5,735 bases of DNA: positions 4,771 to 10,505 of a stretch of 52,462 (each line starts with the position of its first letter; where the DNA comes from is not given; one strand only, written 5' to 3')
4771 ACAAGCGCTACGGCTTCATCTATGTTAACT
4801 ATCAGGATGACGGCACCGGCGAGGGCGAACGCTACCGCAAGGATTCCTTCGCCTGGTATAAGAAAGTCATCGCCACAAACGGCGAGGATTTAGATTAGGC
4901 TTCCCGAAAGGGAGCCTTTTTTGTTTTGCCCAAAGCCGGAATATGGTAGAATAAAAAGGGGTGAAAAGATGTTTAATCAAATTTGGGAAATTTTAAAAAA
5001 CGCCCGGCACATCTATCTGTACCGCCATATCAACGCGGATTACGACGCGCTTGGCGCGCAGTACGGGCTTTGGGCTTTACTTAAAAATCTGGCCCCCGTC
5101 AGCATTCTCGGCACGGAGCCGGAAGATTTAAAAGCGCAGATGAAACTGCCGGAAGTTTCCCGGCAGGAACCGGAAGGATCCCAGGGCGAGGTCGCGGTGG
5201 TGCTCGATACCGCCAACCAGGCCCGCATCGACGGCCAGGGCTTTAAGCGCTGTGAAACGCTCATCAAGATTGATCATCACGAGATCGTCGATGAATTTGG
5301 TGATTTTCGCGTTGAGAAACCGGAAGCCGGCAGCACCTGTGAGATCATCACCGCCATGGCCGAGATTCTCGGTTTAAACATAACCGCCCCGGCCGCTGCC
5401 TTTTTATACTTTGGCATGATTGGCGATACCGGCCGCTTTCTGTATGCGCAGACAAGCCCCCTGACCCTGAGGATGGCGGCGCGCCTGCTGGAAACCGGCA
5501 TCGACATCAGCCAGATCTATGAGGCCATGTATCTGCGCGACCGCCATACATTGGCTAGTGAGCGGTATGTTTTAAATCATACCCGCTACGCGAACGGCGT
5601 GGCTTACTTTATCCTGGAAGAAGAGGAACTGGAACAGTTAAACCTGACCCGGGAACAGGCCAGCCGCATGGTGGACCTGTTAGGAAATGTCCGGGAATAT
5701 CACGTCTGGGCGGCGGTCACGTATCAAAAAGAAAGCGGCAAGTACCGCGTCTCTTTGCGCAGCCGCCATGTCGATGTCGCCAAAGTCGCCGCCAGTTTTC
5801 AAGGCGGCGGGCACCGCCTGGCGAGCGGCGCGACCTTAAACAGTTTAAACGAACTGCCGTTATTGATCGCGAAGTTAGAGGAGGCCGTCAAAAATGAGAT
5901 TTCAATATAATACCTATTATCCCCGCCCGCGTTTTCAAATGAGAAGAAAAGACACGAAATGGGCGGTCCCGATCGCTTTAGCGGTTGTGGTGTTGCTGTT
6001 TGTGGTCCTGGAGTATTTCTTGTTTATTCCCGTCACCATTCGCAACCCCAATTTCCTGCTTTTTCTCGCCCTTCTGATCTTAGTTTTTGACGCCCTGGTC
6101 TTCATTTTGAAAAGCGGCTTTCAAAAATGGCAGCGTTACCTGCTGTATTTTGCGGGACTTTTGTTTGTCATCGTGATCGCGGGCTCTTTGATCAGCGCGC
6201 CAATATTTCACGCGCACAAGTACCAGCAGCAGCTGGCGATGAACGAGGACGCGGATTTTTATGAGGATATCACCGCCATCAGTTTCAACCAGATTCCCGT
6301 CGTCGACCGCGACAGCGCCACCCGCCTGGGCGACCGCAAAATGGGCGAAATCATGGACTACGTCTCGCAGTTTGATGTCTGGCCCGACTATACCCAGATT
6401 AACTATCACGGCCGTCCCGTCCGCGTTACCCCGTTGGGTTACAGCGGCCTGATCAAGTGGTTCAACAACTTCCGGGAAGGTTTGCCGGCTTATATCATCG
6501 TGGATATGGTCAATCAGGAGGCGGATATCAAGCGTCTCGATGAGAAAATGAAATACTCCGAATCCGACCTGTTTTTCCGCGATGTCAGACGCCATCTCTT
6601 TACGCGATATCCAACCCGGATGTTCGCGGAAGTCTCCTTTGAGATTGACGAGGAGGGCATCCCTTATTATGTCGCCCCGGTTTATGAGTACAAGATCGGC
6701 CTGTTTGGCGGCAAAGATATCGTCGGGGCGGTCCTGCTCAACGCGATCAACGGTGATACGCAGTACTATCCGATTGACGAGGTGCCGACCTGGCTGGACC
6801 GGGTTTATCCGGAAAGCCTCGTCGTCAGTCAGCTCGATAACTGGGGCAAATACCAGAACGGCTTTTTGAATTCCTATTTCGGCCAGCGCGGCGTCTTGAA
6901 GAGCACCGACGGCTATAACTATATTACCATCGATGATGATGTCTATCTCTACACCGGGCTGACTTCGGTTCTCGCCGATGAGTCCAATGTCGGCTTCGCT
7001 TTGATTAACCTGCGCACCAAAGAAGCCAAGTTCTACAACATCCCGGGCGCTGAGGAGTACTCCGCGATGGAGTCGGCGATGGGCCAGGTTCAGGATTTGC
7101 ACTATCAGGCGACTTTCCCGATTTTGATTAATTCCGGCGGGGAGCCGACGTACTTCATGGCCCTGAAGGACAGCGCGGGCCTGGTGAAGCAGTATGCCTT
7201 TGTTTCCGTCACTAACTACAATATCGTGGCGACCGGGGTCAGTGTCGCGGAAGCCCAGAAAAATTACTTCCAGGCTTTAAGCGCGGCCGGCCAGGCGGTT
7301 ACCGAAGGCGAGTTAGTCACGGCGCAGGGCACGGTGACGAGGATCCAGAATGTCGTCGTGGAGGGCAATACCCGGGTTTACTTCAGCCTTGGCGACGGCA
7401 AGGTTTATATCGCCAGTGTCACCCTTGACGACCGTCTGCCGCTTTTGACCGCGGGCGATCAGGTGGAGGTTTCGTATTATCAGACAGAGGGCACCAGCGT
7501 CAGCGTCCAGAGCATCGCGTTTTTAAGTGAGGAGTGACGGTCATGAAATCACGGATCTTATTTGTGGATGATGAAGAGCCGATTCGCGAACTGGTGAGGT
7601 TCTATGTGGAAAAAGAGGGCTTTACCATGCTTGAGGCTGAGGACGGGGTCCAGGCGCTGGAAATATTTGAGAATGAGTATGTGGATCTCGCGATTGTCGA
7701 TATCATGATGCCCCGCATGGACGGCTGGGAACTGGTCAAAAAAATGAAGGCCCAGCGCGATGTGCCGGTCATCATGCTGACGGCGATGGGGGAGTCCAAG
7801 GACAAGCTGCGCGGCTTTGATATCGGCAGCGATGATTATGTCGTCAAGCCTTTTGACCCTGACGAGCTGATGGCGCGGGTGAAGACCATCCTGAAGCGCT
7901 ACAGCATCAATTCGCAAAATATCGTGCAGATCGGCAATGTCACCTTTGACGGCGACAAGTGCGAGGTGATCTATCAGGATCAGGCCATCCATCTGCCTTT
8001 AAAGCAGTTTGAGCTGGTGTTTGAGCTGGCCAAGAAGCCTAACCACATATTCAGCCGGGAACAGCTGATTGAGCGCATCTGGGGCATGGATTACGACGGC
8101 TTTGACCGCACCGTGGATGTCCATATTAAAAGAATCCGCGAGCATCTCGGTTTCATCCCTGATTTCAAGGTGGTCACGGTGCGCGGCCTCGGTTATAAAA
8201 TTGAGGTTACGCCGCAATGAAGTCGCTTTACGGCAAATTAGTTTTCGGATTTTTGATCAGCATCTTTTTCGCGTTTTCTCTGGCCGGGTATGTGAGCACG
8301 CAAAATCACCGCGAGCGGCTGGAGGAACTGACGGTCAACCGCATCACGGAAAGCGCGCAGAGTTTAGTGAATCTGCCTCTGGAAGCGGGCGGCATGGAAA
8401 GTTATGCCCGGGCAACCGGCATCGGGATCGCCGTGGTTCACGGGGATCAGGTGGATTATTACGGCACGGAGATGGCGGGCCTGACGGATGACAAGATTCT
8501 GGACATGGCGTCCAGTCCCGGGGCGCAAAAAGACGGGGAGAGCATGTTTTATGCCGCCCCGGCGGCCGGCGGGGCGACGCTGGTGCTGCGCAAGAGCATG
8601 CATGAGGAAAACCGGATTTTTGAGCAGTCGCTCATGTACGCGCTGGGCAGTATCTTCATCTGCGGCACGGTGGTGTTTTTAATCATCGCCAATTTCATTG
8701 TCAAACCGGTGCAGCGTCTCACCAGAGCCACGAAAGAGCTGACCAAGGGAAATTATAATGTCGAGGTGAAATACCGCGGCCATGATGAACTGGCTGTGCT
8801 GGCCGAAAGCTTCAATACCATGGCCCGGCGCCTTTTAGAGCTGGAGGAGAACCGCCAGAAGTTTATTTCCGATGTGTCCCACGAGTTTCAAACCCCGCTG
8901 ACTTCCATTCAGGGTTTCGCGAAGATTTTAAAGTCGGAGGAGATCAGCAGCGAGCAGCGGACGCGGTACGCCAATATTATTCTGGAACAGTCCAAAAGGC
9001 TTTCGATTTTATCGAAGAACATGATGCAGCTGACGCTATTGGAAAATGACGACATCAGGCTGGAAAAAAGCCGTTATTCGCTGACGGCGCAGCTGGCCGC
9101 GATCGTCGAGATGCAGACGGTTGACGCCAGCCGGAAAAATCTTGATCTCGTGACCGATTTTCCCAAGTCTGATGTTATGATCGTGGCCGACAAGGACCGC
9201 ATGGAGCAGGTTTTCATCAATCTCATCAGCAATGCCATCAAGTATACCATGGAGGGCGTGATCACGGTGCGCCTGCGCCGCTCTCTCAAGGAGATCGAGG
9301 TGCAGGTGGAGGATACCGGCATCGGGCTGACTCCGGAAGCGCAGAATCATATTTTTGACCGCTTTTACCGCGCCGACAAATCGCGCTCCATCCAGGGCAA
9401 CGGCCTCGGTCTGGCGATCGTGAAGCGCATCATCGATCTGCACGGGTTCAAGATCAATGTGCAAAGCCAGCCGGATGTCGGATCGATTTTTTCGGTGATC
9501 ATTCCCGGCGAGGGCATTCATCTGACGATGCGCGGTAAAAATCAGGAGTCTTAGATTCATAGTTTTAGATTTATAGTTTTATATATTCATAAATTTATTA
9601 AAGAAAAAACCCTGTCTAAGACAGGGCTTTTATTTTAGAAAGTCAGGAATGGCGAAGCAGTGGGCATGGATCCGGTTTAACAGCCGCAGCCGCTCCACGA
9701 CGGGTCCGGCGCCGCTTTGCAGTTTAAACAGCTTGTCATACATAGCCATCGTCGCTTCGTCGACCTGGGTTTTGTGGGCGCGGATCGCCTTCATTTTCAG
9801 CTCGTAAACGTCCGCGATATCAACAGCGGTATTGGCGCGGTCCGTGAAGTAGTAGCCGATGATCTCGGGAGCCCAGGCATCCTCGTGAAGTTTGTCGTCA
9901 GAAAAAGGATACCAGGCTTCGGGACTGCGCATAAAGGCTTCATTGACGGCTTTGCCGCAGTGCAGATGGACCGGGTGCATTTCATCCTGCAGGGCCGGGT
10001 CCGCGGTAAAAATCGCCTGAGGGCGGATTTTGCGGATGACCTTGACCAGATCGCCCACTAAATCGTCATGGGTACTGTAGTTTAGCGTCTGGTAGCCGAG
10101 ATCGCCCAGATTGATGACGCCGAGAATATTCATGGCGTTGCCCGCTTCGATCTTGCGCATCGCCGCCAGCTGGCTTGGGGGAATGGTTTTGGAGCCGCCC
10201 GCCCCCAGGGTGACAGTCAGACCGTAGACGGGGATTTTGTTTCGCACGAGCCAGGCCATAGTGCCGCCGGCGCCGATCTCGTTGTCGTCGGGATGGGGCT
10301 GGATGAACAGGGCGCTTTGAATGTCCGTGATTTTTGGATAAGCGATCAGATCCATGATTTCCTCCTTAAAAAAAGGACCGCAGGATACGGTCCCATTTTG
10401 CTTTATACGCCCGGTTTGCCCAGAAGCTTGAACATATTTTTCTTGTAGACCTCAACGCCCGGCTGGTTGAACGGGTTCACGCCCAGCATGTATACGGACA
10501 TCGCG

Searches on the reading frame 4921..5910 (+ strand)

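Call 54: search_protein_families(library=pfam, proteins=[window:4921-5910:+], max_evalue=0.00001)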
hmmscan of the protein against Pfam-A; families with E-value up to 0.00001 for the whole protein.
window:4921-5910:+ (329 aa): 2 families
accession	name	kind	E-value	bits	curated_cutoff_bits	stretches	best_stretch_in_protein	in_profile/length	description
PF02272.25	DHHA1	-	7.8e-14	52.4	25.9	1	239-325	10-102/102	DHHA1 domain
PF01368.27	DHH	-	1.7e-13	51.4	28.1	1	30-166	1-125/125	DHH family, N-terminal domain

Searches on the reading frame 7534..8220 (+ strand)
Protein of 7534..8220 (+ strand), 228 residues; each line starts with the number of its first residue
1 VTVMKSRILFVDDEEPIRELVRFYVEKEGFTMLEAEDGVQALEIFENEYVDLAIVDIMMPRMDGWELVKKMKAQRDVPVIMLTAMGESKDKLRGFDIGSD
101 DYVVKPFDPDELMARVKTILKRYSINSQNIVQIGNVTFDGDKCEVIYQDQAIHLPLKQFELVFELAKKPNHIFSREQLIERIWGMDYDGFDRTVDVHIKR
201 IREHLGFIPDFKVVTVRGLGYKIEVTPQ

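Call 54: search_protein_families(library=pfam, proteins=[window:7534-8220:+], max_evalue=0.00001)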
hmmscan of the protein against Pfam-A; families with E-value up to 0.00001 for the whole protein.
window:7534-8220:+ (228 aa): 2 families
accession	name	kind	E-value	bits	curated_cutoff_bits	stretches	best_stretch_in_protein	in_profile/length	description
PF00072.30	Response_reg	-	6.6e-31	107.2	30.2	1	8-117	1-111/111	Response regulator receiver domain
PF00486.34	Trans_reg_C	-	7.8e-21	74.4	26.2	1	150-222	2-76/77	Transcriptional regulatory protein, C terminal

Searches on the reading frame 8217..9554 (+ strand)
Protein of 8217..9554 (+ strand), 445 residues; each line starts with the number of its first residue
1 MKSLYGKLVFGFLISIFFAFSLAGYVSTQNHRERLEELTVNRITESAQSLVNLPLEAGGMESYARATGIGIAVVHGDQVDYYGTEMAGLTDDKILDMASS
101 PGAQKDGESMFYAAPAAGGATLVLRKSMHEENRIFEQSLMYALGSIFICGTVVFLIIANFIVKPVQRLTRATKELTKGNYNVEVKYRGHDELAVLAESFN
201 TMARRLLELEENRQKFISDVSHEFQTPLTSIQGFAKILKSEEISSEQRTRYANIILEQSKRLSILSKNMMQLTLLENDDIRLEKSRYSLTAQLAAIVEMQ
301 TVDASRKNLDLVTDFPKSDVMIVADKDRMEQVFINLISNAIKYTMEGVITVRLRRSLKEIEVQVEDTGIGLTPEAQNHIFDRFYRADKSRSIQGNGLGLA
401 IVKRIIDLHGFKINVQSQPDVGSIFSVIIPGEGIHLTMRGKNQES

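Call 54: search_protein_families(library=pfam, proteins=[window:8217-9554:+], max_evalue=0.00001)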
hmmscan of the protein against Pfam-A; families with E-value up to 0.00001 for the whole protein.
window:8217-9554:+ (445 aa): 3 families
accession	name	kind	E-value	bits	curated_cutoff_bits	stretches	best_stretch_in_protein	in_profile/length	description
PF02518.31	HATPase_c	-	3.3e-29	102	26.4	1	325-430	2-108/111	Histidine kinase-, DNA gyrase B-, and HSP90-like ATPase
PF00512.31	HisKA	-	2.3e-14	53.6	26.9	1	213-276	2-64/66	His Kinase A (phospho-acceptor) domain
PF00672.30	HAMP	-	7.1e-14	52.3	25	1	157-207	2-52/53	HAMP domain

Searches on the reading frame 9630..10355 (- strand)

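Call 48: search_protein_families(library=pfam, proteins=[window:9630-10355:-], max_evalue=0.00001)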
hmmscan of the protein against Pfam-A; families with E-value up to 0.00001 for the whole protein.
window:9630-10355:- (241 aa): 1 family
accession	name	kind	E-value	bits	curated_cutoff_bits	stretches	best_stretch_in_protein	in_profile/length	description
PF02585.22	PIG-L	-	3.4e-24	86.2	28.2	1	16-140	1-128/129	GlcNAc-PI de-N-acetylase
